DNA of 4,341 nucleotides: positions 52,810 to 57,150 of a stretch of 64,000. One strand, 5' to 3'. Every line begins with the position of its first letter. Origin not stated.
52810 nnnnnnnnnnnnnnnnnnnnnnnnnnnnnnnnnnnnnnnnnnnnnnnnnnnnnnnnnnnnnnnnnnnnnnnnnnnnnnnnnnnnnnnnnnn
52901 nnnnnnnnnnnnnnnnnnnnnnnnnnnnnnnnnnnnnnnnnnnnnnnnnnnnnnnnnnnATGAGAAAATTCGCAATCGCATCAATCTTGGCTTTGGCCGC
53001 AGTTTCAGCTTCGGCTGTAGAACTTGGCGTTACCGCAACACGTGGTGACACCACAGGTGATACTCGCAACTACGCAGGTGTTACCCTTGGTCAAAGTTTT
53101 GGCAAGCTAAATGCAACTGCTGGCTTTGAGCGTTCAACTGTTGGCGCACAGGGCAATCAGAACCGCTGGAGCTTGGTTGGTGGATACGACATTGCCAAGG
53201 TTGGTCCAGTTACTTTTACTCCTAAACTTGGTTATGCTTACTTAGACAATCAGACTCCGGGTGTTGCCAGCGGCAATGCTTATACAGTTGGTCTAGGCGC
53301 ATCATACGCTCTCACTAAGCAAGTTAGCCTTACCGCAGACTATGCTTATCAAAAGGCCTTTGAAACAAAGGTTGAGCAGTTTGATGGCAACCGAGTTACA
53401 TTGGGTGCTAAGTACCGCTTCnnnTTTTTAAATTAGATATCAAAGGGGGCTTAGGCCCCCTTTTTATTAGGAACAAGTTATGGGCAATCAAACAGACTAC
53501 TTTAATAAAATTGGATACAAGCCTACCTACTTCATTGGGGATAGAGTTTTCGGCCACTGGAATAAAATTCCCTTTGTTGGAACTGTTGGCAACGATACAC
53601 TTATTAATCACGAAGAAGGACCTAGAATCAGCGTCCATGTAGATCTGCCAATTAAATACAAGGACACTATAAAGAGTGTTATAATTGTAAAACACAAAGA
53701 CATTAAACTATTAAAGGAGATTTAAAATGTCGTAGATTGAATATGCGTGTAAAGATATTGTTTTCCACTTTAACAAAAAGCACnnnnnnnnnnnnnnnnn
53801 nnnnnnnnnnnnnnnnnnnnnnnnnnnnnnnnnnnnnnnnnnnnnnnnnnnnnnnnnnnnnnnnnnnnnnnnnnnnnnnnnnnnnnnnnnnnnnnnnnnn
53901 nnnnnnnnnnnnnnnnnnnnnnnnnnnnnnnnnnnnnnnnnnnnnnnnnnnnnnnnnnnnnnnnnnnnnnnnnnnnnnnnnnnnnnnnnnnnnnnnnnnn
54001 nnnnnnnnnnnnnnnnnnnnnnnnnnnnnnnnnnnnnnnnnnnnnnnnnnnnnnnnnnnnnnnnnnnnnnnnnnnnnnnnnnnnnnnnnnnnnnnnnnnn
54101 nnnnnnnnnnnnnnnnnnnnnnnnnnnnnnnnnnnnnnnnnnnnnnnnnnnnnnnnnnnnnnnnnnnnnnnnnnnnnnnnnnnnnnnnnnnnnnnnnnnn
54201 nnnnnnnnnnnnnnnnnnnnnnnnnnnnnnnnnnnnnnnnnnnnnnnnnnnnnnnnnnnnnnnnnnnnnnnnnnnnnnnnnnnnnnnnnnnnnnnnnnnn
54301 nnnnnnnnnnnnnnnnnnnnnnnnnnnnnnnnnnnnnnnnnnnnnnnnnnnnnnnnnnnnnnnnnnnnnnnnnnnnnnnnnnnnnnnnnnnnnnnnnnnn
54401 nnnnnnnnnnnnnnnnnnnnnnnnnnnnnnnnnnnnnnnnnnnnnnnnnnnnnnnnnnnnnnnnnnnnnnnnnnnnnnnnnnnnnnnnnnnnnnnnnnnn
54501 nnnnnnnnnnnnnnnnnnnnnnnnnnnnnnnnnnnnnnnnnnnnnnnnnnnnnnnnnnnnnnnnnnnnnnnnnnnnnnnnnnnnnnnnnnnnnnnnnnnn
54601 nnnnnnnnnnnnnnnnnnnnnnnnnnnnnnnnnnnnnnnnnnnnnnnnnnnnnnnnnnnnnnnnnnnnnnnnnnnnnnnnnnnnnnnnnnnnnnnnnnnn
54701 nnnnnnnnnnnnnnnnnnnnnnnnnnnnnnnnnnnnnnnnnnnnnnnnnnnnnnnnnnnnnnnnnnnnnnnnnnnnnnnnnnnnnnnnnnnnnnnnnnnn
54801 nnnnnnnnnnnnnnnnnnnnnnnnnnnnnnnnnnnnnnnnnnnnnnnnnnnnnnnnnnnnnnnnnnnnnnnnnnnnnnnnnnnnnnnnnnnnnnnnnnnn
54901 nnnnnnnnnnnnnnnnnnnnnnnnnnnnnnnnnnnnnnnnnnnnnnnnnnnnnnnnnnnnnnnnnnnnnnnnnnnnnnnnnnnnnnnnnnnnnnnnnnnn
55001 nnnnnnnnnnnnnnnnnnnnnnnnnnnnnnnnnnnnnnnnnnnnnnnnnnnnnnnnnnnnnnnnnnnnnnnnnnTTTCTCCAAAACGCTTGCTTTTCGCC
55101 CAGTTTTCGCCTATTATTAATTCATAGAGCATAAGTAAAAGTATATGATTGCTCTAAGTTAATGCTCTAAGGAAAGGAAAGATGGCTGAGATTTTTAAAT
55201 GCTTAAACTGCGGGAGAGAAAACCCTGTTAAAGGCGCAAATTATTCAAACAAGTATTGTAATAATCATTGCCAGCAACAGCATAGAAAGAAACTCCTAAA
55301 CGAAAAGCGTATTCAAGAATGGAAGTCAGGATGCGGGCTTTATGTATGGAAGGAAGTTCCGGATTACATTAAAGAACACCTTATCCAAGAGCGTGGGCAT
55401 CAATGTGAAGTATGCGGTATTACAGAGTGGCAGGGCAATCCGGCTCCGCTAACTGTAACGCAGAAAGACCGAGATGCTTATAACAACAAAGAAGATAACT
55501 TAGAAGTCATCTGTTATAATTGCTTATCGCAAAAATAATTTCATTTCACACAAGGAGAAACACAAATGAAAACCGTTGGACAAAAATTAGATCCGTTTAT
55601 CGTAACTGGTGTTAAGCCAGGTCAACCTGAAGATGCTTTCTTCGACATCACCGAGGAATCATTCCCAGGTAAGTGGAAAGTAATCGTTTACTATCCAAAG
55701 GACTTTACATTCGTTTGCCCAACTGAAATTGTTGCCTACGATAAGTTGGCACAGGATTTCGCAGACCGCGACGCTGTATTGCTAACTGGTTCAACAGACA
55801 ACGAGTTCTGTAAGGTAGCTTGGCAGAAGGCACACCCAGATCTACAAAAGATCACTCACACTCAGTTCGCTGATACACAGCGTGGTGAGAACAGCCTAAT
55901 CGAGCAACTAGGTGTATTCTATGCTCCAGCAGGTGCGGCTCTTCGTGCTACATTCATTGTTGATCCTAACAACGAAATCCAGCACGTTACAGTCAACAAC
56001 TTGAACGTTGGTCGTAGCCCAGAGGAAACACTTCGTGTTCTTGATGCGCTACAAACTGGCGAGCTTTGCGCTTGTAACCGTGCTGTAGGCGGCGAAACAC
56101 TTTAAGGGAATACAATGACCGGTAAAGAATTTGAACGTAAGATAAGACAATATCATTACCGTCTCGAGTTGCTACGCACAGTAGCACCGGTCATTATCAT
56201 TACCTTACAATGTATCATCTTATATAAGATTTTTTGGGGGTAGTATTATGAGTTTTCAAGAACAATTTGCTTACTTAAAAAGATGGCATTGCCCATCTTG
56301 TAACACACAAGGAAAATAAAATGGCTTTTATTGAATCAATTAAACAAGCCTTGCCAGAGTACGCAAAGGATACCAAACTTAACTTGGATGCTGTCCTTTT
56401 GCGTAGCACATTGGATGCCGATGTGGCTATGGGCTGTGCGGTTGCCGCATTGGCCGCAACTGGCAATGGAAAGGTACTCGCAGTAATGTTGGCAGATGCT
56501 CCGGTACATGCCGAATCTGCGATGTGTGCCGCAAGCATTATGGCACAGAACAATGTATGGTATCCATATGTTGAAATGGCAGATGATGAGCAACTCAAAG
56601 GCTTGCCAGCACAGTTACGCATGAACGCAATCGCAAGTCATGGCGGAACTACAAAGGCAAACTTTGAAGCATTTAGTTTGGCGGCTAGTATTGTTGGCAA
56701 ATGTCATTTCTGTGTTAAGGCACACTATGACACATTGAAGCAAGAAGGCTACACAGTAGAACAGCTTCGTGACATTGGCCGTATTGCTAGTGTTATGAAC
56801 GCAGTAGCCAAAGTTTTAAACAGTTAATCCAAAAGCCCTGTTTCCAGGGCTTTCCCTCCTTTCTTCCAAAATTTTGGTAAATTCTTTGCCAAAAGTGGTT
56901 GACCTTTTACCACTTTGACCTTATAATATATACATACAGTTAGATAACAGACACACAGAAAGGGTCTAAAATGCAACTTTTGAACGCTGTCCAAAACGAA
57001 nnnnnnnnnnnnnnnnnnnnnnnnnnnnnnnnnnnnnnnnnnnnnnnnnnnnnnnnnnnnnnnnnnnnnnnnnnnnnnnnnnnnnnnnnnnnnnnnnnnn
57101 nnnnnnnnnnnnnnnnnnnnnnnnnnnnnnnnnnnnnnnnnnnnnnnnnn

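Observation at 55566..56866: AhpC-type peroxiredoxin plus AhpD-like alkylhydroperoxidase pair carried by the phage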

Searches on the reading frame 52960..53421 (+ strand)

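Call 15: search_protein_families(library=phrogs, proteins=[window:52960-53421:+], max_evalue=0.001)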
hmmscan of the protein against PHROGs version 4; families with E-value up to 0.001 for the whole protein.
window:52960-53421:+ (154 aa): 0 families

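Call 31: search_protein_families(library=pfam, proteins=[window:52960-53421:+], max_evalue=0.01)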
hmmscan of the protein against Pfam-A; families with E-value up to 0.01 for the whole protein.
window:52960-53421:+ (154 aa): 11 families
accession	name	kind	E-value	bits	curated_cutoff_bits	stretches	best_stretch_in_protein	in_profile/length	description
PF13609.12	Porin_4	-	3e-09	37.6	27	1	18-132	195-306/310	Gram-negative porin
PF13505.12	OMP_b-brl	-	1.6e-07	32.1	28.7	1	34-154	53-175/175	Outer membrane protein beta-barrel domain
PF01389.23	OmpA_membrane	-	2e-05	24.9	21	0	37-95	6-58/180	OmpA-like transmembrane domain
PF02530.20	Porin_2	-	7.5e-05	22.7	22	1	66-137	265-335/357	Porin subfamily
PF03797.25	Autotransporter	-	0.00067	19.9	26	0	103-128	229-254/255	Autotransporter beta-domain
PF10082.15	BBP2_2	-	0.00092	18.6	23.7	1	85-153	309-377/378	Putative beta-barrel porin 2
PF11383.14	DUF3187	-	0.00095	18.9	24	1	90-154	218-287/320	Protein of unknown function (DUF3187)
PF19089.6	DUF5777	-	0.0028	17.4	23.1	1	104-140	155-191/247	Membrane bound beta barrel domain (DUF5777)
PF10677.15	DUF2490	-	0.0062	16.7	29.8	0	107-147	36-75/186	Protein of unknown function (DUF2490)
PF07437.17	YfaZ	-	0.0064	16.6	23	0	1-130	1-119/180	YfaZ precursor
PF02462.21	Opacity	-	0.0069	16.9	21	0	110-154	82-126/126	Opacity family porin protein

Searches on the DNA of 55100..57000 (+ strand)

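Call 5: search_dna_similar(query=window:55100-57000:+, collection=phages, mode=distant, max_rows=30)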
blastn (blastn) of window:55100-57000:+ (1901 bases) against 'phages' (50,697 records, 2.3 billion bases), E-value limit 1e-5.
Records with a match: 1; places in all: 1; records where one place covers at least 80% of the query: 0.
Best place of each record, by identity: 60-80% 1.
By first word of the organism name: Ralstonia 1.
By host as written in the record: Ralstonia solanacearum R300, UW27 1.
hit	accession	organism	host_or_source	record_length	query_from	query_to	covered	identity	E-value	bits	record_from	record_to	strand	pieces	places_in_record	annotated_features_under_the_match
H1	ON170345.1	Ralstonia phage YO375_1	Ralstonia solanacearum R300, UW27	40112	545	995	24%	67.3%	3e-30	141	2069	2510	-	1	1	record has no annotation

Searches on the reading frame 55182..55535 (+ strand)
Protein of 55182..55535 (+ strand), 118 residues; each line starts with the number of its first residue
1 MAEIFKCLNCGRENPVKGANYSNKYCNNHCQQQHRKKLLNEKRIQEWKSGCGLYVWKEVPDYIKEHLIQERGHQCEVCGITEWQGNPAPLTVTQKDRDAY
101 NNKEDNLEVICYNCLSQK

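Call 3: search_protein_families(library=pfam, proteins=[window:55182-55535:+], max_evalue=0.01)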
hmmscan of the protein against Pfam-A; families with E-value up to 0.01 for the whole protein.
window:55182-55535:+ (118 aa): 0 families

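Call 4: search_protein_families(library=ncbifam, proteins=[window:55182-55535:+], max_evalue=0.01)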
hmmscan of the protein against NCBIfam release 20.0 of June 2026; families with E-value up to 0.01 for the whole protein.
window:55182-55535:+ (118 aa): 1 family
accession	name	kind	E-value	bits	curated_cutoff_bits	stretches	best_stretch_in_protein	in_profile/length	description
NF041791.1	anti-phage_ZorE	equivalog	0.0052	15.7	600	1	56-116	193-248/358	type II Zorya anti-phage system protein ZorE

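Call 15: search_protein_families(library=phrogs, proteins=[window:55182-55535:+], max_evalue=0.001)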
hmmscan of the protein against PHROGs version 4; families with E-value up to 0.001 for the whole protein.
window:55182-55535:+ (118 aa): 5 families
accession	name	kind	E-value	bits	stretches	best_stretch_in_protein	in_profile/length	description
phrog_14736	-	DNA, RNA and nucleotide metabolism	5.3e-10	40.3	1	64-117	22-77/202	HNH endonuclease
phrog_10822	-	DNA, RNA and nucleotide metabolism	5.5e-10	40.3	1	68-117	96-146/245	HNH endonuclease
phrog_1271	-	DNA, RNA and nucleotide metabolism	3e-08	34.4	1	5-114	213-311/361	HNH endonuclease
phrog_4160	-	unknown function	0.00036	21.5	1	12-115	11-116/178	-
phrog_30443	-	DNA, RNA and nucleotide metabolism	0.00043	21.6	1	63-118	52-104/121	HNH endonuclease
